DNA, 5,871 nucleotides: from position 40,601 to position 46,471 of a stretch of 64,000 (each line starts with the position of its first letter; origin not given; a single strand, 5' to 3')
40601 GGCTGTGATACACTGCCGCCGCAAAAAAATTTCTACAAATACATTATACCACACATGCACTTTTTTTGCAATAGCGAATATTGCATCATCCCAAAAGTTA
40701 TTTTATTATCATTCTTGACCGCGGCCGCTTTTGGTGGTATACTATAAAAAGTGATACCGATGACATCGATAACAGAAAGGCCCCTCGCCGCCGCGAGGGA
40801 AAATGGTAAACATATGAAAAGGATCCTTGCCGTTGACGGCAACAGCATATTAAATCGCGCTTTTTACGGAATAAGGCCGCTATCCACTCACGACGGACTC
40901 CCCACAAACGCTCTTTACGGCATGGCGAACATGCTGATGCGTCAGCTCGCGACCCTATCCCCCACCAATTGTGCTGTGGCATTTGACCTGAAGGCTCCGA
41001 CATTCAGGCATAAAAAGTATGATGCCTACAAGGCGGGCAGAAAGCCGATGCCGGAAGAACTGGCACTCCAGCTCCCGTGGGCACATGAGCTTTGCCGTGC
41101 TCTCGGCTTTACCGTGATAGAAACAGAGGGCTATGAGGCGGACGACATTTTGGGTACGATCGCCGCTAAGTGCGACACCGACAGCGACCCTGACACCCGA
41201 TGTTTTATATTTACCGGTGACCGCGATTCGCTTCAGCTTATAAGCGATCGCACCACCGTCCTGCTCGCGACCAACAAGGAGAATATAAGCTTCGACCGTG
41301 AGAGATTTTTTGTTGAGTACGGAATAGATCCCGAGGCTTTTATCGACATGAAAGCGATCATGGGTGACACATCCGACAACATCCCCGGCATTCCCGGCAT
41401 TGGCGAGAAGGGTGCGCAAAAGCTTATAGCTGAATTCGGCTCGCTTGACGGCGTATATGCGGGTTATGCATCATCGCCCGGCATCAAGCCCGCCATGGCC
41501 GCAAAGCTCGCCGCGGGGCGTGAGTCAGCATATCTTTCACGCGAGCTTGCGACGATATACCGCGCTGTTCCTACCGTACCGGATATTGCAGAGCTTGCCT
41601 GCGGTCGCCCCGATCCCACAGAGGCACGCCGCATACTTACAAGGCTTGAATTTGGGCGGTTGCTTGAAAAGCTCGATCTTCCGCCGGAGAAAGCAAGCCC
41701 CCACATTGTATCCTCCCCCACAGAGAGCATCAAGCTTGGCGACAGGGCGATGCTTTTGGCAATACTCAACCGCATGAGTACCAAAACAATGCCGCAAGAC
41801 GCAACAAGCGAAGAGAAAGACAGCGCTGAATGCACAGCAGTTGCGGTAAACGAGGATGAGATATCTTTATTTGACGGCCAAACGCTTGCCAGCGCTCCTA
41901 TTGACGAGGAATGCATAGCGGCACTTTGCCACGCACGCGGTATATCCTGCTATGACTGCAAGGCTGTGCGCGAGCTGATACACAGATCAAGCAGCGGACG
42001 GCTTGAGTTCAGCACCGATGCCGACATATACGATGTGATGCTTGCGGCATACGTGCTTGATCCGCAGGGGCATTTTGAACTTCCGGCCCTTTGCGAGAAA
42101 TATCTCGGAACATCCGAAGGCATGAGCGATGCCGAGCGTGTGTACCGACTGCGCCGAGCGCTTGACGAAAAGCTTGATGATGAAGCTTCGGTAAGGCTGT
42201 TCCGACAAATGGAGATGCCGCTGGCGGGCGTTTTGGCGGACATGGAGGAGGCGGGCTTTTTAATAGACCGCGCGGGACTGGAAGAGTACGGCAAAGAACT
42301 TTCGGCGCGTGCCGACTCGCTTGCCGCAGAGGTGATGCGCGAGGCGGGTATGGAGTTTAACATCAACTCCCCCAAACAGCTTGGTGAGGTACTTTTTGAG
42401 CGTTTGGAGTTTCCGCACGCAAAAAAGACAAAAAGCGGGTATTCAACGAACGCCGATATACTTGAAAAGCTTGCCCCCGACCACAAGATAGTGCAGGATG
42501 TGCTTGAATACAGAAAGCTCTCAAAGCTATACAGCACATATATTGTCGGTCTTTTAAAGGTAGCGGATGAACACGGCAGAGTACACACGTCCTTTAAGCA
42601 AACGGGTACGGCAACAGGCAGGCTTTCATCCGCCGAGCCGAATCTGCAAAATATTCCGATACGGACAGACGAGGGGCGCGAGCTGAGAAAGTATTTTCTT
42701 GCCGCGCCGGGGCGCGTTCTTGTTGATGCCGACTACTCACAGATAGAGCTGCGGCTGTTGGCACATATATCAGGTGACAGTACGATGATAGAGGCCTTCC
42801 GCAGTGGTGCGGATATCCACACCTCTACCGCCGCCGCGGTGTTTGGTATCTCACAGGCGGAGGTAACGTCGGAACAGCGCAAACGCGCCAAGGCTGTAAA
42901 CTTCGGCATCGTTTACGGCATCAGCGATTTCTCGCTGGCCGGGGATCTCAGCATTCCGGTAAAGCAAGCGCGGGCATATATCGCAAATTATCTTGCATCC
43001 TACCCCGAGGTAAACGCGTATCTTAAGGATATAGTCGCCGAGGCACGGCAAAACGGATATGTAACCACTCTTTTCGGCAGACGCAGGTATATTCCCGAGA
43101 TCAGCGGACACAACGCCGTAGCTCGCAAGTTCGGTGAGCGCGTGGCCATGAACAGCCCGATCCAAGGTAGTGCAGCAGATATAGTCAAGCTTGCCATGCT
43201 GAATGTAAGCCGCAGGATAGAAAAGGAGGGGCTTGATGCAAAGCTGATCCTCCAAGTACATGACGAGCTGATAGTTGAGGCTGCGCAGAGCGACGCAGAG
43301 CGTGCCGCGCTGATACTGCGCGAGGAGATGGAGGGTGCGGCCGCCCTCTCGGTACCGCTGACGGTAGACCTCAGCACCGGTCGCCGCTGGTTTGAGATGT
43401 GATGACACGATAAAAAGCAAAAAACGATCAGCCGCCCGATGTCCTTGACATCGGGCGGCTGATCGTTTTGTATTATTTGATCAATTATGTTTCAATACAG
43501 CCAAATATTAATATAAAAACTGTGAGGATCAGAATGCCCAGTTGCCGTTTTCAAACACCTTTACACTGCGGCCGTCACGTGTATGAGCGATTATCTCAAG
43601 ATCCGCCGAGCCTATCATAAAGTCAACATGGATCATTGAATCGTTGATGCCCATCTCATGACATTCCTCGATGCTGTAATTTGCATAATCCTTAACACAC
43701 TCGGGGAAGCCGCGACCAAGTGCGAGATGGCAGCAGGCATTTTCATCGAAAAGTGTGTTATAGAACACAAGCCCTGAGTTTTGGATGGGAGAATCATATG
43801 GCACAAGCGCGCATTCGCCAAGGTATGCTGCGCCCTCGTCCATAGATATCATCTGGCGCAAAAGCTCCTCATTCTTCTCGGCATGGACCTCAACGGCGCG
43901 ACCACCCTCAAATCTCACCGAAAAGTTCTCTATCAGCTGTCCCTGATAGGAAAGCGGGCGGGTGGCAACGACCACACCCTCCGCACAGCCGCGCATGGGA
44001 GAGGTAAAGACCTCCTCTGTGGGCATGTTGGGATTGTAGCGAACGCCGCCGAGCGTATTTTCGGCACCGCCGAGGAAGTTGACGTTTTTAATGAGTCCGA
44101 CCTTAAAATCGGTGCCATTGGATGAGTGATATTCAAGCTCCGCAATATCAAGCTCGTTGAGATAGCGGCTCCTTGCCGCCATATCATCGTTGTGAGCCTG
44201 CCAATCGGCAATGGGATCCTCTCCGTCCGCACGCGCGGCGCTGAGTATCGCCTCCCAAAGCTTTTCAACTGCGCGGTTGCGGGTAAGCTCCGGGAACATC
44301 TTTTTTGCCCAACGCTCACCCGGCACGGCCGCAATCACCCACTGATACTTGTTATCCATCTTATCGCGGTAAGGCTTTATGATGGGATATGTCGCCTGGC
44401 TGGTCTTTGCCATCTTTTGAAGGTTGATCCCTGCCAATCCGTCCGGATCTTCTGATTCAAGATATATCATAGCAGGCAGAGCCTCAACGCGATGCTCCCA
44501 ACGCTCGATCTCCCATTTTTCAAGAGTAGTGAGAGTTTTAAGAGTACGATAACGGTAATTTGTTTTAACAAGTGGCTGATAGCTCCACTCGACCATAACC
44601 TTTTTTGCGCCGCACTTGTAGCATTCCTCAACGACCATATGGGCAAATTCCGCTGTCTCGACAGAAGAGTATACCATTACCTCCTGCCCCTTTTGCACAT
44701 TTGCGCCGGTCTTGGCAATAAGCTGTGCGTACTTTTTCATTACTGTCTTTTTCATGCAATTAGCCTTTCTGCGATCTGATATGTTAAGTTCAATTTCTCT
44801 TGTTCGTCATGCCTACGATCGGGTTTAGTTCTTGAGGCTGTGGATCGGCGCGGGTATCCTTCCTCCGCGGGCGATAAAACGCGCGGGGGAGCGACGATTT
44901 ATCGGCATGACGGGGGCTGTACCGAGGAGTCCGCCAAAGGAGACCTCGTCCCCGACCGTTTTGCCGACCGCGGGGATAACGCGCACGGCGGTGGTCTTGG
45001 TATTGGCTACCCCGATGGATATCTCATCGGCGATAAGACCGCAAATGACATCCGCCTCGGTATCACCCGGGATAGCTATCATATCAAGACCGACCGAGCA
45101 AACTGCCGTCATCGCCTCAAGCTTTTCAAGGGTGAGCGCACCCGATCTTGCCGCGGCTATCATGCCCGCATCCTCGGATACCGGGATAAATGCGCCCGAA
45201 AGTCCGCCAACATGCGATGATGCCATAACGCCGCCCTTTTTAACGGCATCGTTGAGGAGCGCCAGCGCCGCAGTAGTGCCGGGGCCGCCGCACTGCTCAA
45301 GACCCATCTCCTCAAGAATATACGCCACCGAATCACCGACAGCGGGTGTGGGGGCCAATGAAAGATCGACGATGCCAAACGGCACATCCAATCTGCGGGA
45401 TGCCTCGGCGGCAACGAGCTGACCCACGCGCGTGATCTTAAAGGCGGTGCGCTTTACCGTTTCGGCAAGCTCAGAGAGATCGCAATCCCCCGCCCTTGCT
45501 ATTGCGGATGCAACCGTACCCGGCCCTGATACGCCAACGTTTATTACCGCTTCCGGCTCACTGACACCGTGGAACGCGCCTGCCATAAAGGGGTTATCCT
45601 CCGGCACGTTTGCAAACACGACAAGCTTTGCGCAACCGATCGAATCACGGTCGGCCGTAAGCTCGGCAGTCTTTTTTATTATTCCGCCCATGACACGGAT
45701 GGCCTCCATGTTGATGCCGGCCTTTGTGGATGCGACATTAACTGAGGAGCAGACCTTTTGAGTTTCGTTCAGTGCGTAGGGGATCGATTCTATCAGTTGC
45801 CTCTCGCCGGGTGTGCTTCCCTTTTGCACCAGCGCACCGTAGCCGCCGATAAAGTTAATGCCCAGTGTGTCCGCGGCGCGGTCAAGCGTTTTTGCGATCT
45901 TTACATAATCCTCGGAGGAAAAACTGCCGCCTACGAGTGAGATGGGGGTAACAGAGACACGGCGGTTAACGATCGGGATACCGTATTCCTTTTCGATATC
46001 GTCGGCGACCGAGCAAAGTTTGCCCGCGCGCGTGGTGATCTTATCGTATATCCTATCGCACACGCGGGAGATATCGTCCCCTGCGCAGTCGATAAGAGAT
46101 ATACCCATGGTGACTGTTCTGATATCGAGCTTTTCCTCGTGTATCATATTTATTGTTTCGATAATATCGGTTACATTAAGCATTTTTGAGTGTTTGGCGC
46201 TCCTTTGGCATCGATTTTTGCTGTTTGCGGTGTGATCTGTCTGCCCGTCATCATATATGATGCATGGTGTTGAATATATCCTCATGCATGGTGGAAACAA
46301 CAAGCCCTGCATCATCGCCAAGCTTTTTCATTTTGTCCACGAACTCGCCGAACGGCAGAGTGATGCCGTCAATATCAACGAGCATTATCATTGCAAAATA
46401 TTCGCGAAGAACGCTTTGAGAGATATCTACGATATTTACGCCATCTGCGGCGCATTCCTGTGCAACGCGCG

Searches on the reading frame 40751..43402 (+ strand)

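Call 43: search_protein_families(library=pfam, proteins=[window:40751-43402:+], max_evalue=0.00001)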
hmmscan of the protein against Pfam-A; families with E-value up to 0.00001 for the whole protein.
window:40751-43402:+ (883 aa): 3 families
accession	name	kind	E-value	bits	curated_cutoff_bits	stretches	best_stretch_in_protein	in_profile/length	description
PF00476.26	DNA_pol_A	-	8.6e-160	532.3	34.3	1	509-881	3-380/381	DNA polymerase family A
PF02739.22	5_3_exonuc_N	-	9.8e-53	178.7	34.3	1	25-191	2-164/164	5'-3' exonuclease, N-terminal resolvase-like domain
PF01367.25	5_3_exonuc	-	5e-28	97.9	40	1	193-288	2-95/97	5'-3' exonuclease, C-terminal SAM fold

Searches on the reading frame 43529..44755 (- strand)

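Call 43: search_protein_families(library=pfam, proteins=[window:43529-44755:-], max_evalue=0.00001)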
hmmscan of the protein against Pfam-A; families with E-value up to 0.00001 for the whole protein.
window:43529-44755:- (408 aa): 1 family
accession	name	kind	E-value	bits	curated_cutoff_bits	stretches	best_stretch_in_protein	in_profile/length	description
PF02073.20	Peptidase_M29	-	6.8e-161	536.1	27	1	4-406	3-406/406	Thermophilic metalloprotease (M29)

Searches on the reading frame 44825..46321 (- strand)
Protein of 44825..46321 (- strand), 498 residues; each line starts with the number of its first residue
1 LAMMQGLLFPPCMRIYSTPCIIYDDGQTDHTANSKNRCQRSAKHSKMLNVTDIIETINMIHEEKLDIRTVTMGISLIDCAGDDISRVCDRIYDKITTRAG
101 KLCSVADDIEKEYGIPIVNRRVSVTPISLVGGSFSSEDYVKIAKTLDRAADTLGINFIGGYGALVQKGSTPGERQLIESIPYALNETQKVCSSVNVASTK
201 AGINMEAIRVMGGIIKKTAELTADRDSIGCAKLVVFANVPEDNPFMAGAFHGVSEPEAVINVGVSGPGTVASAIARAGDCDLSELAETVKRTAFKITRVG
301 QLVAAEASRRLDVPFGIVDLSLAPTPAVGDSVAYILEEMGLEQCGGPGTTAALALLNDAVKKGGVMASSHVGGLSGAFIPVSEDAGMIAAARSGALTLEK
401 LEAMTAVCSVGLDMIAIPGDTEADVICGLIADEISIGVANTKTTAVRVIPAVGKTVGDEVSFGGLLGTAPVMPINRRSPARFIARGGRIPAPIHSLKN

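Call 43: search_protein_families(library=pfam, proteins=[window:44825-46321:-], max_evalue=0.00001)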
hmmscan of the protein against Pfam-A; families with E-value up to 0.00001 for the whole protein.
window:44825-46321:- (498 aa): 1 family
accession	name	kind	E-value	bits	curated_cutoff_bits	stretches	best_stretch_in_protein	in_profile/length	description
PF05167.17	DUF711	-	7.2e-195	648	25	1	58-468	1-412/413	Uncharacterised ACR (DUF711)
